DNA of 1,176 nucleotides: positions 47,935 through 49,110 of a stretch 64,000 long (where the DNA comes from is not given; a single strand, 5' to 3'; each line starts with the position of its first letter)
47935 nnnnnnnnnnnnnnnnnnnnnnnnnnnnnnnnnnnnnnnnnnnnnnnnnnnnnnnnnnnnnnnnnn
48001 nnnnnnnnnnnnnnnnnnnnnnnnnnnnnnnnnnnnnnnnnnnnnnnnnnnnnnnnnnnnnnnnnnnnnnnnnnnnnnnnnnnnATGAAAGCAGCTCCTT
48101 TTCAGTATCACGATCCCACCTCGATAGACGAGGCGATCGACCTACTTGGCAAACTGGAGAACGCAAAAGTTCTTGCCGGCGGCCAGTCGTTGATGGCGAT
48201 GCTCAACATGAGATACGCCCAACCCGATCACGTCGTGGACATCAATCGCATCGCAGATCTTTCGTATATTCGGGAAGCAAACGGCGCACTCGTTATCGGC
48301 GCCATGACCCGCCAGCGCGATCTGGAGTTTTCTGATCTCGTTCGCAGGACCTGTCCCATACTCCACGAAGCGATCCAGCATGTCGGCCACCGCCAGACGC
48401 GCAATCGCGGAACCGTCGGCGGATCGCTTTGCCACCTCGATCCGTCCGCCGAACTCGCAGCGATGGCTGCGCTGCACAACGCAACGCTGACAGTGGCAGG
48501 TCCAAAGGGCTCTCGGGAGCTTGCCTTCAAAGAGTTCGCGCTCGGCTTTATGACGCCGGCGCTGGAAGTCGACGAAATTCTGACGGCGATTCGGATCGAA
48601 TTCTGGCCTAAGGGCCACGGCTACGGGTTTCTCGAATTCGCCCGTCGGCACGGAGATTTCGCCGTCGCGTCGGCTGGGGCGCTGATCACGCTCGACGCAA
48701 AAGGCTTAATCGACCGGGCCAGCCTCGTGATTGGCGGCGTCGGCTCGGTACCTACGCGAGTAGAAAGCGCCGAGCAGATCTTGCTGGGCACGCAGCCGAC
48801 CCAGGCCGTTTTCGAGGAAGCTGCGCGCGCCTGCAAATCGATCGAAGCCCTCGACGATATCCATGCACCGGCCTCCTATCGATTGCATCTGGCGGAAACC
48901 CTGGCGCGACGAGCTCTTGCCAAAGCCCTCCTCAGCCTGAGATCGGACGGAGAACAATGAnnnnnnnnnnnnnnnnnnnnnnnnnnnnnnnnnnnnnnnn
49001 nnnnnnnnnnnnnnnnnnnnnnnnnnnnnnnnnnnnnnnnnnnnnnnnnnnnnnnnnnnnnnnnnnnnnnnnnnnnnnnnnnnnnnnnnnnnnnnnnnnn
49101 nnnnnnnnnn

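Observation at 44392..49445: Unusual Mo-hydroxylase operon (FAD-FeS-Mo-FAD-FeS) plus two orphan Mo large subunits elsewhere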

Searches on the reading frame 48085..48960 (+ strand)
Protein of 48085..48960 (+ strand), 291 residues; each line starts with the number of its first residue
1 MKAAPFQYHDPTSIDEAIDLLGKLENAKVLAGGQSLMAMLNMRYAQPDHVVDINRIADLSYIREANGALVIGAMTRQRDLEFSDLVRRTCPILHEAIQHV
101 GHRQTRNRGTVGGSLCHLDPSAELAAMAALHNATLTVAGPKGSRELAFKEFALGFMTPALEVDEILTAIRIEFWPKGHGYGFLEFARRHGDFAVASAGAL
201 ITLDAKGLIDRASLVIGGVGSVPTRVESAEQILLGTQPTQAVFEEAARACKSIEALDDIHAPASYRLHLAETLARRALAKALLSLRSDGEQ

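Call 4: search_protein_families(library=pfam, proteins=[window:48085-48960:+])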
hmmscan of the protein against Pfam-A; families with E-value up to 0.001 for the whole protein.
window:48085-48960:+ (291 aa): 2 families
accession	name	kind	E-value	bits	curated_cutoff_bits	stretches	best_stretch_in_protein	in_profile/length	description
PF00941.27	FAD_binding_5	-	4.2e-47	160.6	27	1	5-171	2-167/170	FAD binding domain in molybdopterin dehydrogenase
PF03450.22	CO_deh_flav_C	-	1.2e-20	74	25.5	1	183-280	4-101/102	CO dehydrogenase flavoprotein C-terminal domain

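Call 5: search_protein_families(library=ncbifam, proteins=[window:48085-48960:+], max_evalue=0.00001)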
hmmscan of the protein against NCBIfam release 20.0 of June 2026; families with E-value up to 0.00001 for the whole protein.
window:48085-48960:+ (291 aa): 8 families
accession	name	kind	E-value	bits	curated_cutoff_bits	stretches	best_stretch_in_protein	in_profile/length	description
NF041019.1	glyceraldDH_beta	equivalog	2.5e-70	236.9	350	1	3-280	3-279/280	glyceraldehyde dehydrogenase subunit beta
NF043083.1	XdhB_XDHase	equivalog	1.2e-46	159.2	310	1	7-282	6-284/289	xanthine dehydrogenase subunit XdhB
NF007427.0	PRK09971.1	equivalog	2.4e-44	151.7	287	1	7-283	6-285/292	xanthine dehydrogenase FAD-binding subunit XdhB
TIGR02963.1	xanthine_xdhA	equivalog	1.1e-32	113.3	467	1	8-277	195-464/468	xanthine dehydrogenase small subunit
TIGR03195.1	4hydrxCoA_B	equivalog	1.7e-22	79.9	404.55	2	5-117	4-116/321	4-hydroxybenzoyl-CoA reductase subunit beta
TIGR03199.1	pucC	equivalog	4.3e-19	68.8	306.05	1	11-267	1-255/264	xanthine dehydrogenase subunit C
TIGR03312.1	Se_sel_red_FAD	hypoth_equivalog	3.5e-08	33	241.5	1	7-128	3-120/257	molybdopterin-dependent oxidoreductase FAD-binding subunit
TIGR02969.1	mam_aldehyde_ox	subfamily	2.8e-07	28.4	1912.3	1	9-249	240-492/1330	aldehyde oxidase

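Call 13: find_related_loci(query=window:48085-48960:+, collection=genome_contigs, flank=10000)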
Query window:48085-48960:+ (291 aa) in genome_contigs; peptide patterns used: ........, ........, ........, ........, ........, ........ (x = any residue, [..] = any of these).
216 stretches matched a pattern; 29 encode a relative of the query (tblastn E <= 1e-3); 29 distinct loci.
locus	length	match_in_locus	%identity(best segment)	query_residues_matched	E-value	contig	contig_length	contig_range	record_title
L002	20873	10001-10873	100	1-291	0e+0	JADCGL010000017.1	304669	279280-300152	MAG: Telmatospirillum sp. isolate M043S1SP1A48QC M043S1_17, whole genome shotgun sequence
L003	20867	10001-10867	82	1-289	2e-151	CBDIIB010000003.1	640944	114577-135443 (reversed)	MAG: Tagaea sp. isolate 1864d970-a1a3-420f-b209-01b41db31efa genome assembly, contig: contig_3, whole genome shotgun seq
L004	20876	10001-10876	61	1-287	2e-126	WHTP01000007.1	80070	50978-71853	MAG: Hyphomicrobiales bacterium isolate Dino_bin40 k141_68909_length_80070_cov_37.0712, whole genome shotgun sequence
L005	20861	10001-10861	61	1-287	7e-125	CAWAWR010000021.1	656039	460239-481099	MAG: uncultured Alphaproteobacteria bacterium isolate MFD05567.bin.2.196 genome assembly, contig: contig_32090, whole ge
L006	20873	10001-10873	59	1-291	1e-124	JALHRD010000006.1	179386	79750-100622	MAG: Xanthobacteraceae bacterium isolate maxbin.090 c_000000000523, whole genome shotgun sequence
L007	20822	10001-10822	62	1-274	2e-122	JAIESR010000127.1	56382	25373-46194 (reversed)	MAG: Xanthobacteraceae bacterium isolate co.spades.METABAT.2.5kb_069 c_000000443299, whole genome shotgun sequence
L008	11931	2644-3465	61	1-274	2e-121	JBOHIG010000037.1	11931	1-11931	MAG: Xanthobacteraceae bacterium isolate SC-S_metawrap_bin.112 k127_3601280, whole genome shotgun sequence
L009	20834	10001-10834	56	1-278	6e-111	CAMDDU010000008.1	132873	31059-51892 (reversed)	MAG: Bordetella parapertussis isolate ME-08apr19-187 genome assembly, contig: ME-08apr19-C172, whole genome shotgun sequ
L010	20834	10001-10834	56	1-278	6e-110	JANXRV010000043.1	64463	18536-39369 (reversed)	MAG: Proteobacteria bacterium isolate 336R_metabat_352_sub 336R_k141_2580614, whole genome shotgun sequence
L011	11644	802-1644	59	1-281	4e-108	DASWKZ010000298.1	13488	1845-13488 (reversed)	MAG TPA_asm: Alphaproteobacteria bacterium isolate SMAG_U2935 k141_292128, whole genome shotgun sequence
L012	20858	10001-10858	55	1-286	3e-96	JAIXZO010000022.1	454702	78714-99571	MAG: Hyphomicrobiales bacterium isolate D8_MAG_00054 pond_D8_MAG_00054_000000000007, whole genome shotgun sequence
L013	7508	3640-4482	50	1-281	2e-89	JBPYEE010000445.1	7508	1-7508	MAG: Vicinamibacterales bacterium isolate Bin.016.fastaField_forest_FP4 k127_5833277, whole genome shotgun sequence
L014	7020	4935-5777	51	1-281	9e-89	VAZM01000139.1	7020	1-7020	MAG: Alphaproteobacteria bacterium isolate AP_8 14_0903_02_30cm_scaffold_25548, whole genome shotgun sequence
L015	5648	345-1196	51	1-284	3e-85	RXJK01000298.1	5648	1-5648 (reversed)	MAG: Hyphomicrobiales bacterium isolate AWTP1-13 sample_193_scaffold_3488, whole genome shotgun sequence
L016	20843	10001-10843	49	1-281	1e-82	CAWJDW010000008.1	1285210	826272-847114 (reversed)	MAG: uncultured Alphaproteobacteria bacterium isolate MFD09603.bin.2.248 genome assembly, contig: contig_37377, whole ge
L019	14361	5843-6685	59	1-281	6e-111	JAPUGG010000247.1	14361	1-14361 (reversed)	MAG: Alphaproteobacteria bacterium isolate A5-S04_155 A5-S04_155_cg247, whole genome shotgun sequence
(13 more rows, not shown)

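Call 30: search_protein_families(library=pfam, proteins=[L004:3020-3844:-, L004:7405-8610:-, L004:11648-12529:+, L004:12570-13607:-, L004:13511-14380:-, L004:14497-15885:-], max_evalue=0.05)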
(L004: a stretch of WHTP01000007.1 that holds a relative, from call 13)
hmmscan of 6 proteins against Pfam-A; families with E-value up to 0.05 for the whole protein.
L004:3020-3844:- (274 aa): 0 families

L004:7405-8610:- (401 aa): 2 families
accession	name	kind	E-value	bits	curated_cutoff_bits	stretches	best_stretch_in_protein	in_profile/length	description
PF01977.22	UbiD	-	1.4e-60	204.4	23.3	1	35-233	7-206/206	3-octaprenyl-4-hydroxybenzoate carboxy-lyase Rift-related domain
PF20696.2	UbiD_C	-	1.7e-29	102.9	24.2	1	248-367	11-127/127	3-octaprenyl-4-hydroxybenzoate carboxy-lyase C-terminal domain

L004:11648-12529:+ (293 aa): 18 families
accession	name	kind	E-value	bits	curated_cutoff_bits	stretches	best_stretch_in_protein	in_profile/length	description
PF01381.28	HTH_3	-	7.5e-11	42.3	23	1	12-63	1-53/55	Helix-turn-helix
PF13560.12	HTH_31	-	4.7e-10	40.1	27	1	8-62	2-58/64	Helix-turn-helix domain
PF12844.13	HTH_19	-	2e-08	34.5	30.2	1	9-65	1-57/64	Helix-turn-helix domain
PF12728.13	HTH_17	-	3.9e-05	24.3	27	1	21-45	2-27/51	Helix-turn-helix domain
PF13384.12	HTH_23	-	0.00023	21.3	24.6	1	10-39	6-36/50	Homeodomain-like domain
PF13443.12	HTH_26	-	0.00029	21.5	22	1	20-66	10-58/63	Cro/C1-type HTH DNA-binding domain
PF08279.18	HTH_11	-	0.00032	21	25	1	19-39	14-34/55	HTH domain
PF20432.4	Xre-like-HTH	-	0.00073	20.2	25.8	1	19-58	22-62/63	Antitoxin Xre-like helix-turn-helix domain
PF13518.12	HTH_28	-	0.0032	17.9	25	1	19-44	11-36/52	Helix-turn-helix domain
PF13309.12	HTH_22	-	0.0046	17.4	29.6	0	22-39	43-60/63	HTH domain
PF13413.12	HTH_25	-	0.0052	17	24.6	1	11-48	1-38/62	Helix-turn-helix domain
PF04967.18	HTH_10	-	0.0053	17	23.1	0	22-38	25-41/53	HTH DNA binding domain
PF02796.21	HTH_7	-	0.0063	17.1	23.8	1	16-39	17-40/45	Helix-turn-helix domain of resolvase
PF00440.29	TetR_N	-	0.0092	16.2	24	0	20-39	16-35/47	Bacterial regulatory proteins, tetR family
PF12840.13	HTH_20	-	0.0093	16.4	27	0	18-39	16-37/51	Helix-turn-helix domain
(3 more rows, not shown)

L004:12570-13607:- (345 aa): 9 families
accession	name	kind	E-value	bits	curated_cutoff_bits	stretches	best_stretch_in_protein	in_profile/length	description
PF01180.27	DHO_dh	-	4.4e-62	210.3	27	1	34-311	2-289/291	Dihydroorotate dehydrogenase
PF01207.24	Dus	-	1.1e-10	41.6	20.4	2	124-217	56-157/311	Dihydrouridine synthase (Dus)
PF00977.27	His_biosynth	-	1.1e-05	25.5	23.6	1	250-309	60-119/228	Histidine biosynthesis protein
PF03060.21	NMO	-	5e-05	23.3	28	1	251-293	181-223/331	Nitronate monooxygenase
PF01070.24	FMN_dh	-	0.00016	21.3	24.9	1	252-292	260-302/350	FMN-dependent dehydrogenase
PF04481.18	DUF561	-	0.00022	20.9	21.6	1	251-310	174-234/243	Protein of unknown function (DUF561)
PF02581.23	TMP-TENI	-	0.00089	19.1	27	1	245-289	131-174/180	Thiamine monophosphate synthase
PF00478.31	IMPDH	-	0.0046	16.4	25.6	1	254-293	198-237/345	IMP dehydrogenase / GMP reductase domain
PF04309.18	G3P_antiterm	-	0.0098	15.8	27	1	250-290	126-166/173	Glycerol-3-phosphate responsive antiterminator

L004:13511-14380:- (289 aa): 3 families
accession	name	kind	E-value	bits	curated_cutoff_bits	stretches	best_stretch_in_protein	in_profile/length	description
PF10418.14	DHODB_Fe-S_bind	-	6.7e-13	48.6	23.9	1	246-285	1-39/41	Iron-sulfur cluster binding domain of dihydroorotate dehydrogenase B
PF00970.30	FAD_binding_6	-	0.0014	19.3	21.1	1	35-124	5-95/99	Oxidoreductase FAD-binding domain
PF01012.27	ETF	-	0.011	16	26.7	1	153-240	26-115/181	Electron transfer flavoprotein domain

L004:14497-15885:- (462 aa): 20 families
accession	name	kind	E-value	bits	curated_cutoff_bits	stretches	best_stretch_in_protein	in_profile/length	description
PF07719.23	TPR_2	-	3e-19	67.9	27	2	85-116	3-34/34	Tetratricopeptide repeat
PF13414.12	TPR_11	-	4.2e-17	62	26.8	3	61-97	6-42/42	TPR repeat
PF13432.12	TPR_16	-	3.3e-16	59.8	32.7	3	22-81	4-63/65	Tetratricopeptide repeat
PF00515.34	TPR_1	-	7.2e-16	57.7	27.8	2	84-116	2-34/34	Tetratricopeptide repeat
PF14559.12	TPR_19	-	2.2e-12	47.5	25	3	61-121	3-63/68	Tetratricopeptide repeat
PF13428.12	TPR_14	-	1.3e-11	44.3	23.5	2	85-124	3-42/44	Tetratricopeptide repeat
PF13431.12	TPR_17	-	7.9e-09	35.5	24.4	1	71-100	1-30/34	Tetratricopeptide repeat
PF13181.12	TPR_8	-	1.3e-08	34.8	25.7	1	84-116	2-34/34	Tetratricopeptide repeat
PF13424.12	TPR_12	-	7.8e-07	29.6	30.1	2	22-79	10-75/77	Tetratricopeptide repeat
PF23914.1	TPR_CcmH_CycH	-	1e-05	25.9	42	1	55-151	56-155/158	Cytochrome c-type biogenesis protein H TPR domain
PF13174.12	TPR_6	-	7.5e-05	23.6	26.3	0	85-110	2-27/33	Tetratricopeptide repeat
PF13371.12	TPR_9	-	8e-05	23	35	1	60-122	6-68/73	Tetratricopeptide repeat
PF24575.1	TPR_Slam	-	0.00017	22.4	35.2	0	17-67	49-99/104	Surface lipoprotein assembly modifier, N-terminal TPR repeats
PF13374.12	TPR_10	-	0.00026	21.3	27.5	0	53-77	6-30/42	Tetratricopeptide repeat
PF03704.23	BTAD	-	0.0013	19.5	22.1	1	13-145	4-124/146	Bacterial transcriptional activator domain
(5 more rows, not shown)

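Call 47: search_protein_families(library=pfam, proteins=[L009:7000-8076:+, L009:8021-9460:+, L009:9433-9966:+, L009:13795-14805:+, L009:14856-15842:+, L009:16219-17196:+, L009:18599-19483:+, L019:11947-12888:-, L019:4441-5625:-, L019:2132-3202:-], max_evalue=0.001)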
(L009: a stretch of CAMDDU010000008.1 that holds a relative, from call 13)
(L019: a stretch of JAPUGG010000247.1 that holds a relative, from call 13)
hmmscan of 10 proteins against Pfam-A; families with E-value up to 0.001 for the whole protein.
L009:7000-8076:+ (358 aa): 1 family
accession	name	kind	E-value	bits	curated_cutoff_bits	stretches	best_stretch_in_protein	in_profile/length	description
PF03401.19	TctC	-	1.1e-66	225.7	27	1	80-351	2-270/274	Tripartite tricarboxylate transporter family receptor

L009:8021-9460:+ (479 aa): 2 families
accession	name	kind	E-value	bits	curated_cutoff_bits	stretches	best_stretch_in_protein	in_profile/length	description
PF00848.25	Ring_hydroxyl_A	-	9.7e-19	68.5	24.9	1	215-477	10-207/208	Ring hydroxylating alpha subunit (catalytic domain)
PF00355.32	Rieske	-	2.9e-13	50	20.3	1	66-148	1-82/88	Rieske [2Fe-2S] domain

L009:9433-9966:+ (177 aa): 1 family
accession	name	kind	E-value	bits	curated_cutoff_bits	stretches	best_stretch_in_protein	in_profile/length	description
PF00866.24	Ring_hydroxyl_B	-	7.2e-33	114.1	27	1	28-170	2-143/144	Ring hydroxylating beta subunit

L009:13795-14805:+ (336 aa): 1 family
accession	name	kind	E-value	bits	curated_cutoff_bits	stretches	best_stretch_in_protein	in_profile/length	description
PF03401.19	TctC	-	7.7e-68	229.4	27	1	62-332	1-273/274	Tripartite tricarboxylate transporter family receptor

L009:14856-15842:+ (328 aa): 2 families
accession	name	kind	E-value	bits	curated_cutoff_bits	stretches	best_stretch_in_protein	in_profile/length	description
PF00355.32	Rieske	-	1.5e-20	73.3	20.3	1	16-95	2-83/88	Rieske [2Fe-2S] domain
PF19112.6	VanA_C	-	1.6e-18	68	23.5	1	149-322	1-190/193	Vanillate O-demethylase oxygenase C-terminal domain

L009:16219-17196:+ (325 aa): 1 family
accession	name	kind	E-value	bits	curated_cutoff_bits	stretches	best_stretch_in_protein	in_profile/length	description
PF03401.19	TctC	-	1.3e-60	205.7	27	1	52-321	3-273/274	Tripartite tricarboxylate transporter family receptor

L009:18599-19483:+ (294 aa): 10 families
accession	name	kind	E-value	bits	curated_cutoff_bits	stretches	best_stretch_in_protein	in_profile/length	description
PF01381.28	HTH_3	-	2.3e-11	44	23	1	12-63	1-53/55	Helix-turn-helix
PF13560.12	HTH_31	-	5.5e-11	43.1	27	1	8-61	2-57/64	Helix-turn-helix domain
PF12844.13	HTH_19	-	7e-08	32.7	30.2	1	9-65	1-58/64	Helix-turn-helix domain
PF20432.4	Xre-like-HTH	-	1e-05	26.2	25.8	1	19-58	22-62/63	Antitoxin Xre-like helix-turn-helix domain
PF13443.12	HTH_26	-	2e-05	25.2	22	1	19-66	9-58/63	Cro/C1-type HTH DNA-binding domain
PF13384.12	HTH_23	-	5.8e-05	23.2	24.6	0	10-39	6-36/50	Homeodomain-like domain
PF12728.13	HTH_17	-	0.00024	21.7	27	0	21-45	2-27/51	Helix-turn-helix domain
PF00440.29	TetR_N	-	0.00029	21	24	0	20-39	16-35/47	Bacterial regulatory proteins, tetR family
PF04545.22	Sigma70_r4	-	0.00051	20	24.1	0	18-34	18-34/50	Sigma-70, region 4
PF08279.18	HTH_11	-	0.00093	19.5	25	0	19-39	14-34/55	HTH domain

L019:11947-12888:- (313 aa): 2 families
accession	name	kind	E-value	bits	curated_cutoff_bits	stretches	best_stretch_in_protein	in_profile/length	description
PF05721.19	PhyH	-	1.4e-12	48.8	22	1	39-234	2-211/213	Phytanoyl-CoA dioxygenase (PhyH)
PF02810.21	SEC-C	-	0.00026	21.2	20.4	1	295-310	4-19/19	SEC-C motif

L019:4441-5625:- (394 aa): 3 families
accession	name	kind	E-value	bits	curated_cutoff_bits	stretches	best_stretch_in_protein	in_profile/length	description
PF07883.17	Cupin_2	-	1.1e-06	28.6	27.2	1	75-139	2-61/70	Cupin domain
PF00190.28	Cupin_1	-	8.1e-06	25.9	22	0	256-306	58-107/151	Cupin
PF02041.22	Auxin_BP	-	0.00012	22.3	21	1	70-144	43-121/167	Auxin binding protein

L019:2132-3202:- (356 aa): 1 family
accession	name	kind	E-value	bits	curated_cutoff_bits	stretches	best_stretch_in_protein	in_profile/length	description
PF03401.19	TctC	-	1.1e-12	48.5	27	1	63-340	3-264/274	Tripartite tricarboxylate transporter family receptor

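Call 55: find_homologous_proteins(query=window:48085-48960:+, max_evalue=1e-40)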
Query window:48085-48960:+ (291 aa): 7929 proteins with E <= 1e-40 among 8000 candidates; the best 120 are listed.
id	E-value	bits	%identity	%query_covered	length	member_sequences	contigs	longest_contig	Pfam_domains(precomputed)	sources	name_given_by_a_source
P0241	3.4e-186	635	100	100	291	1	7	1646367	PF00941.28,PF03450.23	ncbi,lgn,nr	ncbi:MAG: xanthine dehydrogenase family protein subunit M [Telmatospirillum sp.]|nr:xanthine dehydro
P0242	1.2e-185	633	100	100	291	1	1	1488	PF00941.28,PF03450.23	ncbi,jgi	jgi:carbon-monoxide dehydrogenase medium subunit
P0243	1.8e-160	551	86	100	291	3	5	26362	PF00941.28,PF03450.23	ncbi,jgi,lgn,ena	ncbi:MAG: FAD binding domain-containing protein [Rhodospirillales bacterium]|jgi:carbon-monoxide deh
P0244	9.0e-152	522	81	99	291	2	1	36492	PF00941.28,PF03450.23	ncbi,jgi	jgi:carbon-monoxide dehydrogenase medium subunit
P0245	6.9e-151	519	81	99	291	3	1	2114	PF00941.28,PF03450.23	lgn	-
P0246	8.0e-140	483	74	100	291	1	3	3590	PF00941.28,PF03450.23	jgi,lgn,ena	-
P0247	2.1e-131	455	71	98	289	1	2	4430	PF00941.28,PF03450.23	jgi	jgi:carbon-monoxide dehydrogenase medium subunit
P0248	2.9e-130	452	72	96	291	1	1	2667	PF00941.28,PF03450.23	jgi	jgi:carbon-monoxide dehydrogenase medium subunit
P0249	1.3e-127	443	67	100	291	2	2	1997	PF00941.28,PF03450.23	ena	-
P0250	4.1e-122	425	63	99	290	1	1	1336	PF00941.28,PF03450.23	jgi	jgi:carbon-monoxide dehydrogenase medium subunit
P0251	7.0e-122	424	65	99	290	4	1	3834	PF00941.28,PF03450.23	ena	-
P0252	6.5e-121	421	68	97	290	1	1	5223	PF00941.28,PF03450.23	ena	-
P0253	7.7e-121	421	64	97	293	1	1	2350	PF00941.28,PF03450.23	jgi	jgi:aerobic carbon-monoxide dehydrogenase medium subunit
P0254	8.1e-121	421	64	97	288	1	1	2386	PF00941.28,PF03450.23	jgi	jgi:carbon-monoxide dehydrogenase medium subunit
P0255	8.6e-121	421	63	99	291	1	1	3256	PF00941.28,PF03450.23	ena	-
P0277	6.5e-119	414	64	97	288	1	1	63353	PF00941.28,PF03450.23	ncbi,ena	-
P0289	4.1e-118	412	63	99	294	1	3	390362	PF00941.28,PF03450.23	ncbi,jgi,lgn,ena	-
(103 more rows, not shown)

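Call 56: find_encoding_contigs(protein=P0243, flank=10000, max_places=2)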
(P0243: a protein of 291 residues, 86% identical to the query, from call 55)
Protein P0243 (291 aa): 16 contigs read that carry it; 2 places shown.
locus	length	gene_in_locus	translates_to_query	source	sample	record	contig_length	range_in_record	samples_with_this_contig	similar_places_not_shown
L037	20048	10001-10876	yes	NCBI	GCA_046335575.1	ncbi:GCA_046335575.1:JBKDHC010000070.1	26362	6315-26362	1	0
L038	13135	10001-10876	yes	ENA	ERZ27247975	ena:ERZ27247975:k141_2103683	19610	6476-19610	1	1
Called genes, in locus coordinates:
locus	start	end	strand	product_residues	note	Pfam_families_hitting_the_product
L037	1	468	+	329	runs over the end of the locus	PF08240:ADH_N, PF00107:ADH_zinc_N, PF13602:ADH_zinc_N_2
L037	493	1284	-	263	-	PF00392:GntR, PF01978:TrmB (weak), PF07729:FCD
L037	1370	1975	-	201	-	PF06240:COXG, PF10604:Polyketide_cyc2 (weak), PF03364:Polyketide_cyc (weak)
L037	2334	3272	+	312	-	PF19300:BPD_transp_1_N, PF00528:BPD_transp_1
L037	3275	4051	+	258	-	PF12911:OppC_N, PF00528:BPD_transp_1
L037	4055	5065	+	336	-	PF02463:SMC_N (faint), PF00005:ABC_tran, PF13304:AAA_21 (weak), PF08352:oligo_HPY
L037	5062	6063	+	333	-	PF00005:ABC_tran, PF08352:oligo_HPY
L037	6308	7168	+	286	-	PF00941:FAD_binding_5, PF03450:CO_deh_flav_C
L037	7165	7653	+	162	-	PF00111:Fer2, PF13085:Fer2_3 (weak), PF01799:Fer2_2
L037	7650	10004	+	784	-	PF01315:Ald_Xan_dh_C, PF02738:MoCoBD_1, PF20256:MoCoBD_2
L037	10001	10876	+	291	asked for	PF00941:FAD_binding_5, PF03450:CO_deh_flav_C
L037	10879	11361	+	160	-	PF00111:Fer2, PF01799:Fer2_2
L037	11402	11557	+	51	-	-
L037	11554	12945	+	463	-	PF01425:Amidase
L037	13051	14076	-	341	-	PF14226:DIOX_N, PF03171:2OG-FeII_Oxy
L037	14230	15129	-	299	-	-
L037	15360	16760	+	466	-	PF00890:FAD_binding_2, PF01266:DAO (faint), PF03486:HI0933_like (faint), PF07992:Pyr_redox_2 (weak), PF12831:FAD_oxidored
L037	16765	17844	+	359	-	PF27541:CitB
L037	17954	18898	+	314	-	PF13560:HTH_31, PF01381:HTH_3, PF12844:HTH_19, PF13443:HTH_26 (faint)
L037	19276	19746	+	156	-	-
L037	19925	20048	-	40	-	PF13817:DDE_Tnp_IS66_C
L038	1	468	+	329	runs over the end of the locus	PF08240:ADH_N, PF00107:ADH_zinc_N, PF13602:ADH_zinc_N_2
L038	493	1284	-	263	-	PF00392:GntR, PF01978:TrmB (weak), PF07729:FCD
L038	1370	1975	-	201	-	PF06240:COXG, PF10604:Polyketide_cyc2 (weak), PF03364:Polyketide_cyc (weak)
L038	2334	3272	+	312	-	PF19300:BPD_transp_1_N, PF00528:BPD_transp_1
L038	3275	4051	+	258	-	PF12911:OppC_N, PF00528:BPD_transp_1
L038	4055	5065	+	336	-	PF02463:SMC_N (faint), PF00005:ABC_tran, PF13304:AAA_21 (weak), PF08352:oligo_HPY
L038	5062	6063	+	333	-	PF00005:ABC_tran, PF08352:oligo_HPY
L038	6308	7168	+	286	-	PF00941:FAD_binding_5, PF03450:CO_deh_flav_C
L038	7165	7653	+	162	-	PF00111:Fer2, PF13085:Fer2_3 (weak), PF01799:Fer2_2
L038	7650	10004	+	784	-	PF01315:Ald_Xan_dh_C, PF02738:MoCoBD_1, PF20256:MoCoBD_2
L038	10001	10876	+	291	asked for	PF00941:FAD_binding_5, PF03450:CO_deh_flav_C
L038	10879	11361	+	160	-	PF00111:Fer2, PF01799:Fer2_2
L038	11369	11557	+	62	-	-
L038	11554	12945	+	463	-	PF01425:Amidase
